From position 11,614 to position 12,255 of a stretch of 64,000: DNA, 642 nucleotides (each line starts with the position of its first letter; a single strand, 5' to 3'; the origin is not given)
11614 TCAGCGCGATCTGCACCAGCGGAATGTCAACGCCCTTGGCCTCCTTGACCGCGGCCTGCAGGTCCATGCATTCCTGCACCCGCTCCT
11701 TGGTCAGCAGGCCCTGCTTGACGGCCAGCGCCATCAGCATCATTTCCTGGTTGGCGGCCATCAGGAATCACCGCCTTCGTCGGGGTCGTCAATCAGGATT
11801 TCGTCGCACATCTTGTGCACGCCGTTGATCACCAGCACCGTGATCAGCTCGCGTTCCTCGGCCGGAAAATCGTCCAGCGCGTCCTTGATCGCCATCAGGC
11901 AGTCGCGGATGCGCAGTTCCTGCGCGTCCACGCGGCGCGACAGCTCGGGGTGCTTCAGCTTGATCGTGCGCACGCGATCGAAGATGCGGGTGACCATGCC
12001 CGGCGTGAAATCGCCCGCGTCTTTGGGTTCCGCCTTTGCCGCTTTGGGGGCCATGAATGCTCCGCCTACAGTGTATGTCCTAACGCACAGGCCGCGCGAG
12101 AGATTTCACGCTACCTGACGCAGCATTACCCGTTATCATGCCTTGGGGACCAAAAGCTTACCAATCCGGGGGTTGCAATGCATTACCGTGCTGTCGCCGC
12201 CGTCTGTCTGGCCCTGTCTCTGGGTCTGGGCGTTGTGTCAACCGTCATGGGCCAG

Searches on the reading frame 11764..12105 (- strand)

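Call 90: search_protein_families(library=pfam, proteins=[window:11764-12105:-], max_evalue=1)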
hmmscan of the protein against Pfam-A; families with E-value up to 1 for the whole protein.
window:11764-12105:- (114 aa): 1 family
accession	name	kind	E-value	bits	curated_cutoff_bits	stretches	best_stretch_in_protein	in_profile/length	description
PF07568.18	HisKA_2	-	0.14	12.7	22.3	1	38-77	33-72/76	Histidine kinase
